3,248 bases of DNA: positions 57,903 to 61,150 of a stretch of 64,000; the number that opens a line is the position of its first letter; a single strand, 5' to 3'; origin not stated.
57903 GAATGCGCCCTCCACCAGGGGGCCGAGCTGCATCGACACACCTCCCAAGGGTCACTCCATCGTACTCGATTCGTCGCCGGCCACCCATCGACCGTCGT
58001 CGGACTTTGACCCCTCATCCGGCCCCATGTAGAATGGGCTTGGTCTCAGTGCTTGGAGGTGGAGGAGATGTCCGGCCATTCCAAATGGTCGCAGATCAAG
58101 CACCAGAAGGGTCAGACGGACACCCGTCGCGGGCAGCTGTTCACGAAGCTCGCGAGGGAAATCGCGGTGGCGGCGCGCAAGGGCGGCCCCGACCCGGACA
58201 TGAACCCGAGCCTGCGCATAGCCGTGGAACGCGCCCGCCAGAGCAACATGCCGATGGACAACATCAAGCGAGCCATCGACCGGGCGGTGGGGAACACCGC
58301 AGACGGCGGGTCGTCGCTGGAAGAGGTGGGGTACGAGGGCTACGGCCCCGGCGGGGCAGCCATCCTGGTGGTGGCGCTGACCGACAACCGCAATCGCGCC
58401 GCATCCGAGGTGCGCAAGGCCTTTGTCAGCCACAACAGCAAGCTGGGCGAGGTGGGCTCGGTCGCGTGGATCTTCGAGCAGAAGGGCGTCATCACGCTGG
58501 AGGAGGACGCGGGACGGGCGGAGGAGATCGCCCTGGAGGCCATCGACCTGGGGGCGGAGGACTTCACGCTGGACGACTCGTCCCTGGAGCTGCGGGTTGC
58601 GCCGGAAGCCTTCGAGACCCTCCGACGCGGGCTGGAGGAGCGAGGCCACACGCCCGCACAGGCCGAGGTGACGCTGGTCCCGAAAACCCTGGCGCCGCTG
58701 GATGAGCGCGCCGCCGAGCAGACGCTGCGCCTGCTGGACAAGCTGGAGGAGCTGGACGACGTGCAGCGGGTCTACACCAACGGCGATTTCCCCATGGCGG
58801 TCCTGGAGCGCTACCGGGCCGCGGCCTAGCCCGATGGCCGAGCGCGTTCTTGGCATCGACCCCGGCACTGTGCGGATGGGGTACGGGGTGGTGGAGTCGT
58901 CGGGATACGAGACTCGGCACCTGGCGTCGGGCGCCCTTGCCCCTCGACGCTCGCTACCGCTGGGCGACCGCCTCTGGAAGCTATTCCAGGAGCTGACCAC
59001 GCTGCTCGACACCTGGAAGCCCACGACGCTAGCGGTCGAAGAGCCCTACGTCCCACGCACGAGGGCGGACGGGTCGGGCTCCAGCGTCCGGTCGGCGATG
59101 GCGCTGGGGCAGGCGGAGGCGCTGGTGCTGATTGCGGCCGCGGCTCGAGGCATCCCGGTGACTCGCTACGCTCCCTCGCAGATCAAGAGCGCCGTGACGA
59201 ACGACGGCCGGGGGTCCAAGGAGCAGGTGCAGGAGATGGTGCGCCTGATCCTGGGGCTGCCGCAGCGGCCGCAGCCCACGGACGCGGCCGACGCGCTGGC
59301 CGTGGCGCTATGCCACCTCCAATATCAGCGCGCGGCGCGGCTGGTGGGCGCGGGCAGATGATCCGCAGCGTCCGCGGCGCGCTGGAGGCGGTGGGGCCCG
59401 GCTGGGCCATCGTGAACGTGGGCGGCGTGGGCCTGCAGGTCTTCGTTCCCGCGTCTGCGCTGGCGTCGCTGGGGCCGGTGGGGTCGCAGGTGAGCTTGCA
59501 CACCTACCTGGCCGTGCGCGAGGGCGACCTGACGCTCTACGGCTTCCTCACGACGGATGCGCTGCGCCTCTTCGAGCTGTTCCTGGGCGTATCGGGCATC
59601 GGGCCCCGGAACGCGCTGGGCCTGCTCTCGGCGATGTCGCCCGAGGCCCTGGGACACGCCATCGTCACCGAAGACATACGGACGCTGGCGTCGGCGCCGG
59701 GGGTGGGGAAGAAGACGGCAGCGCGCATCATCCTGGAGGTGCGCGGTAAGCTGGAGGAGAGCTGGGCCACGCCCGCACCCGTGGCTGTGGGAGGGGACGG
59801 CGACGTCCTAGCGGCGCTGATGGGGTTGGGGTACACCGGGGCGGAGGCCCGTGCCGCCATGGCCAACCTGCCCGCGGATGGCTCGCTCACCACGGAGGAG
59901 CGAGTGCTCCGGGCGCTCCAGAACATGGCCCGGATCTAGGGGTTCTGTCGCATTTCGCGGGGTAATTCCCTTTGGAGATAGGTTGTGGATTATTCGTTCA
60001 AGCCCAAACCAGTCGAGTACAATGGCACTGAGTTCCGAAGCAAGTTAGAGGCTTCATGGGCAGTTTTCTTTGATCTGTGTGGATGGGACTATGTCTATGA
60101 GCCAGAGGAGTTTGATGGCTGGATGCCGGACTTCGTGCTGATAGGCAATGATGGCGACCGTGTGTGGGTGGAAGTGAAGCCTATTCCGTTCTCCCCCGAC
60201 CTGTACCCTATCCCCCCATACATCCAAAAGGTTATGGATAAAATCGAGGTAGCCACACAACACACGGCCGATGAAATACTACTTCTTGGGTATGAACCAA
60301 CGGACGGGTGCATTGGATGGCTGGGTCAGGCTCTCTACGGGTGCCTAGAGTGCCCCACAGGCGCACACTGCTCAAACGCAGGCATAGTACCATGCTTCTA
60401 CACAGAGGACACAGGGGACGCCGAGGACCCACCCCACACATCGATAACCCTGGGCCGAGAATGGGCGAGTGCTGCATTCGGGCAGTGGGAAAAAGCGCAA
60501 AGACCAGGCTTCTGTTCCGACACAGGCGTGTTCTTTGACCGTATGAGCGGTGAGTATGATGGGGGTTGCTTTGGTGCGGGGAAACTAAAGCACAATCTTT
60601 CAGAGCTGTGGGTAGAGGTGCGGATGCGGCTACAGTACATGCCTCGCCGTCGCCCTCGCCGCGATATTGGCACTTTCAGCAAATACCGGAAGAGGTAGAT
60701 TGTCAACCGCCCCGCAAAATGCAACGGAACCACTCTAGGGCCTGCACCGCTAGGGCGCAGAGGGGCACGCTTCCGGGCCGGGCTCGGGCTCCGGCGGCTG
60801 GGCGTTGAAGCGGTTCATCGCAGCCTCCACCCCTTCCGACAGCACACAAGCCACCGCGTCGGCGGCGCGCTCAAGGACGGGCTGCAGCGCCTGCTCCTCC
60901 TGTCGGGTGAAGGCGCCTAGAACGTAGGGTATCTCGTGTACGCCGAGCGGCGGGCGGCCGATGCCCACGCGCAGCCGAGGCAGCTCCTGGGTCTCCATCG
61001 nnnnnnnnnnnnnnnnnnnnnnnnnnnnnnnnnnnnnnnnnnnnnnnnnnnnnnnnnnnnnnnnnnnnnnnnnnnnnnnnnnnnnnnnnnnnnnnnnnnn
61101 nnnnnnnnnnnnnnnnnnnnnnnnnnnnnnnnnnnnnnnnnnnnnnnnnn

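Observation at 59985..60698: Low-GC orphan gene with a PD-(D/E)xK nuclease signature inserted directly after ruvC-ruvA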

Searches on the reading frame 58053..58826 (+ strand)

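Call 83: search_protein_families(library=pfam, proteins=[window:58053-58826:+], max_evalue=0.00001)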
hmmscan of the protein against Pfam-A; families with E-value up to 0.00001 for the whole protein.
window:58053-58826:+ (258 aa): 2 families
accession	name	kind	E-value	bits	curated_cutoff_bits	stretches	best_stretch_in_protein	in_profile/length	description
PF01709.26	Transcrip_reg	-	2.4e-49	167.6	27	1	89-243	1-159/160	TACO1/YebC second and third domain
PF20772.2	TACO1_YebC_N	-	3e-32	111.3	36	1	10-80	1-72/73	TACO1/YebC protein N-terminal domain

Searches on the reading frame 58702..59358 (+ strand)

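Call 83: search_protein_families(library=pfam, proteins=[window:58702-59358:+], max_evalue=0.00001)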
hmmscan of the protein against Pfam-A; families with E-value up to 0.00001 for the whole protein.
window:58702-59358:+ (219 aa): 1 family
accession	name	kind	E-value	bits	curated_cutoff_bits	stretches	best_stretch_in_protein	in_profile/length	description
PF02075.23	RuvC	-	1.2e-39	136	22.2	1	49-205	1-148/148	Crossover junction endodeoxyribonuclease RuvC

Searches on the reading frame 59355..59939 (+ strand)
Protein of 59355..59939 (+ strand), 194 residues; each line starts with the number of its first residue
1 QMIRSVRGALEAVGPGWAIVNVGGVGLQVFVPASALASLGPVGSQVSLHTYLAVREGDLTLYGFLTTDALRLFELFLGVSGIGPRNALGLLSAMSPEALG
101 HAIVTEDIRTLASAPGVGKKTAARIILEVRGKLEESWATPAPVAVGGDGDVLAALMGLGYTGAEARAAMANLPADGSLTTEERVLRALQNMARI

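Call 17: find_related_loci(query=window:59355-59936:+, collection=genome_contigs, flank=4000)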
Query window:59355-59936:+ (194 aa) in genome_contigs; peptide patterns used: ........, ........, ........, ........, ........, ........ (x = any residue, [..] = any of these).
535 stretches matched a pattern; 111 encode a relative of the query (tblastn E <= 1e-3); the best 80 are kept; 80 distinct loci.
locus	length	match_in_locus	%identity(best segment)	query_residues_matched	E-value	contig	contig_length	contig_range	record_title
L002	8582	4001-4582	88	1-194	7e-109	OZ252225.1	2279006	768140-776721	MAG: Dehalococcoidia bacterium isolate 34f50415-d94a-410d-b1e5-f9bc9e389886 genome assembly, chromosome: 1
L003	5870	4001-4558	44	2-191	6e-47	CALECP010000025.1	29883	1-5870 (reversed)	MAG: uncultured Anaerolineae bacterium isolate R2_Bin_Bin_126_1 genome assembly, contig: c_000000529403, whole genome sh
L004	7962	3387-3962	44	1-192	2e-43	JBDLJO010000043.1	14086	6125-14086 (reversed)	MAG: Chloroflexota bacterium isolate MAG099 MAG099_43, whole genome shotgun sequence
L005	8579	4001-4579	44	2-194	2e-41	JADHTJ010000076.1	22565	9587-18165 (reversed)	MAG: Anaerolineales bacterium isolate BS150m-G17 BS-150m-C1934, whole genome shotgun sequence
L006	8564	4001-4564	44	2-189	2e-41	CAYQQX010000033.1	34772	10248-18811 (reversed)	MAG TPA_asm: uncultured Anaerolineales bacterium isolate binchicken_co65_18 genome assembly, contig: NODE_4926_length_34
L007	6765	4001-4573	44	2-192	4e-41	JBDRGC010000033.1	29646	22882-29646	MAG: Chloroflexota bacterium isolate MEGAHIT-group-1.410 k141_1807336, whole genome shotgun sequence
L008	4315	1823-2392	42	2-192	4e-40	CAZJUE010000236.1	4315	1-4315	MAG TPA_asm: uncultured Anaerolineaceae bacterium isolate SRP321284_co1_23 genome assembly, contig: NODE_31153_length_43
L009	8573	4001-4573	42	2-192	4e-40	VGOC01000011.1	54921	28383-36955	MAG: Chloroflexi bacterium isolate K_DeepCast_250m_m1_342 K_DeepCast_250m_m1_342_Ga0194125_10000755, whole genome shotgu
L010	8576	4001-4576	40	1-193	1e-36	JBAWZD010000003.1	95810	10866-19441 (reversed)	MAG: bacterium isolate ELA106 MAG106_3, whole genome shotgun sequence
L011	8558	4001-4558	40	2-189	2e-39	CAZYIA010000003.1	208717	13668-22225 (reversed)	MAG TPA_asm: uncultured Candidatus Saccharibacteria bacterium isolate SRP263991_co5_231 genome assembly, contig: NODE_93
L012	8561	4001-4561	41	2-189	1e-39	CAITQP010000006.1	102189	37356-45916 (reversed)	uncultured bacterium isolate Ki1-1-6m_bin-1343 genome assembly, contig: bin-1343:06/16, whole genome shotgun sequence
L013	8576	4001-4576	41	2-193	2e-39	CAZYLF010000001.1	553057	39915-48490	MAG TPA_asm: uncultured Candidatus Saccharibacteria bacterium isolate SRP292972_co3_71 genome assembly, contig: NODE_15_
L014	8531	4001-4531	42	2-170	2e-39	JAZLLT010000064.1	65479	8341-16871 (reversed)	MAG: Clostridia bacterium isolate T1900044956_TA20190011.MAGScoT_cleanbin_000046 SGB_3840_k141_283838, whole genome shot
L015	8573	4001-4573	43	2-193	4e-39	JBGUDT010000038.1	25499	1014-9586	MAG: Anaerolineales bacterium isolate 11D-03 NODE_38_length_25499_cov_5.673944, whole genome shotgun sequence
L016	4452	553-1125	42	2-193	3e-39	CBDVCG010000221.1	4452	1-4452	MAG TPA_asm: uncultured Anaerolineales bacterium isolate SRR22302367_binner13_Refined_69 genome assembly, contig: ERZ266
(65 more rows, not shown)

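Call 69: find_encoding_contigs(protein=window:59355-59939:+, flank=2500, max_places=8)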
Protein window:59355-59939:+ (194 aa): no gene with exactly this product is on record in the collection.

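Call 83: search_protein_families(library=pfam, proteins=[window:59355-59936:+], max_evalue=0.00001)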
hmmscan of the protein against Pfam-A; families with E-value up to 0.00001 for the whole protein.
window:59355-59936:+ (194 aa): 3 families
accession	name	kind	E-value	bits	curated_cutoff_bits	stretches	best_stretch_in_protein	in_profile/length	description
PF01330.27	RuvA_N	-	3.9e-19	68.9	23.6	1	2-63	1-61/61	RuvA N terminal domain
PF14520.12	HHH_5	-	4.4e-15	56.3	27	1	73-130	1-56/57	Helix-hairpin-helix domain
PF07499.19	RuvA_C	-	5.6e-07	30.4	24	1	150-191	5-46/47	RuvA, C-terminal domain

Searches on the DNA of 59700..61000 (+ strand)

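Call 84: search_dna_similar(query=L165:2800-6200:+, collection=phages, mode=distant, max_rows=25)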
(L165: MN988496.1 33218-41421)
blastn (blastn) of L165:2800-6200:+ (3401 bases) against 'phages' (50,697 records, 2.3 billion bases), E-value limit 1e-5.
Records with a match: 14; places in all: 14; records where one place covers at least 80% of the query: 1.
Best place of each record, by identity: >=99% 1; 60-80% 13.
By first word of the organism name: Sinorhizobium 9; Rhizobium 4; Ochrobactrum 1.
By host as written in the record: Sinorhizobium meliloti 9; - 2; Rhizobium etli T3_14 1; Rhizobium etli N731 1; Ochrobactrum sp. POC9 1.
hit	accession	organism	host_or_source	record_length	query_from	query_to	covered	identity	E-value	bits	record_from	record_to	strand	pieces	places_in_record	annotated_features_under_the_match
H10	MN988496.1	Rhizobium phage RHph_TM3_3_14B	Rhizobium etli T3_14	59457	1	3401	100%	100.0%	0e+0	6134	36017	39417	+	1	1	putative DNA primase protein | putative methyltransferase protein | hypothetical protein (x2)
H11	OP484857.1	Sinorhizobium phage AP-16-3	Sinorhizobium meliloti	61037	1864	3401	45%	75.2%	0e+0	1057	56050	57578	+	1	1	hypothetical protein (x2)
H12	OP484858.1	Sinorhizobium phage NV1.1.1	Sinorhizobium meliloti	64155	1971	3401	30%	68.2%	9e-46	336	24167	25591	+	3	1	hypothetical protein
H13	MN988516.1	Rhizobium phage RHph_N28_2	Rhizobium etli N731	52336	1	717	21%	66.6%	3e-46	195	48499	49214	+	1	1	putative methyltransferase protein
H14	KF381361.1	Sinorhizobium phage phiM12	Sinorhizobium meliloti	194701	88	684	18%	65.0%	3e-26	127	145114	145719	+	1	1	hypothetical protein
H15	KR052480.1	Sinorhizobium phage phiM7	Sinorhizobium meliloti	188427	88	684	18%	65.0%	3e-26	127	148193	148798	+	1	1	methyltransferase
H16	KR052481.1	Sinorhizobium phage phiM19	Sinorhizobium meliloti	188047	88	684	18%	65.0%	3e-26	127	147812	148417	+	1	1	methyltransferase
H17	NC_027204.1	Sinorhizobium phage phiM12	Sinorhizobium meliloti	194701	88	684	18%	65.0%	3e-26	127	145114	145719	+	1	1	DNA methyltransferase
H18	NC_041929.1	Sinorhizobium phage phiM7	Sinorhizobium meliloti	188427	88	684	18%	65.0%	3e-26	127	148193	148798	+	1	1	DNA methyltransferase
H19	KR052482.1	Sinorhizobium phage phiN3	Sinorhizobium meliloti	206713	88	684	18%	63.5%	2e-21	112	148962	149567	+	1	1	methyltransferase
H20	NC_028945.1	Sinorhizobium phage phiN3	Sinorhizobium meliloti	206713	88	684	18%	63.5%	2e-21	112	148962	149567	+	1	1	DNA methyltransferase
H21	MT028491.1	Ochrobactrum phage vB_OspM_OC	Ochrobactrum sp. POC9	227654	56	704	10%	69.3%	3e-13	148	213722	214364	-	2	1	DNA methyltransferase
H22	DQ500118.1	Rhizobium phage 16-3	-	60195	808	892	2%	76.5%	1e-6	63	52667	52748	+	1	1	16-3p098: p098 | 16-3p097: p097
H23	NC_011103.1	Rhizobium phage 16-3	-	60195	808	892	2%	76.5%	1e-6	63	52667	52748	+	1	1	16-3p098: p098 | 16-3p097: methyltransferase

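Call 85: get_annotated_region(hit=H11, flank=2500)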
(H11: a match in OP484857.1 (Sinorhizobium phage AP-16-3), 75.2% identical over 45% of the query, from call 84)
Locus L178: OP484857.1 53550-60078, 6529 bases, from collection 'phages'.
description: Sinorhizobium phage AP-16-3, complete genome.
organism: Sinorhizobium phage AP-16-3 (NCBI taxid 2985443)
taxonomy: Viruses; Duplodnaviria; Heunggongvirae; Uroviricota; Caudoviricetes
host: Sinorhizobium meliloti; source: -; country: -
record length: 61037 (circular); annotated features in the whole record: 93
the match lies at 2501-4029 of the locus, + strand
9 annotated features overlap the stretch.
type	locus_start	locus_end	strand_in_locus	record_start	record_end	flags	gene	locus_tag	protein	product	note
CDS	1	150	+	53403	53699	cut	-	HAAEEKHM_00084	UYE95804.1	hypothetical protein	-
CDS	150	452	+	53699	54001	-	-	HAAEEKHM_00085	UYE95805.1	hypothetical protein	-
CDS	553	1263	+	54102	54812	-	-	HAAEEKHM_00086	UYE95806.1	hypothetical protein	-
CDS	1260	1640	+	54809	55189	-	-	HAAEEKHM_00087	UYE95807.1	hypothetical protein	-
CDS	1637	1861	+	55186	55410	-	-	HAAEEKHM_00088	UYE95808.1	hypothetical protein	-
CDS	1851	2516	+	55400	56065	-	-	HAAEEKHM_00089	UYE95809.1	hypothetical protein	-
CDS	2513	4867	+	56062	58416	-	-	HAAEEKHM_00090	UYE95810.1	hypothetical protein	-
CDS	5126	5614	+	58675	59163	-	-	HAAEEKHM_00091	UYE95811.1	hypothetical protein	-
CDS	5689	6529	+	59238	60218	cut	-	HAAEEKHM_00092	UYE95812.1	hypothetical protein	-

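Call 93: search_rna_families(source=window, start=59700, end=61000, threshold=evalue, max_evalue=1)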
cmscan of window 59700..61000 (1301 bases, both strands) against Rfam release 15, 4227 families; matches with E-value up to 1: 0.
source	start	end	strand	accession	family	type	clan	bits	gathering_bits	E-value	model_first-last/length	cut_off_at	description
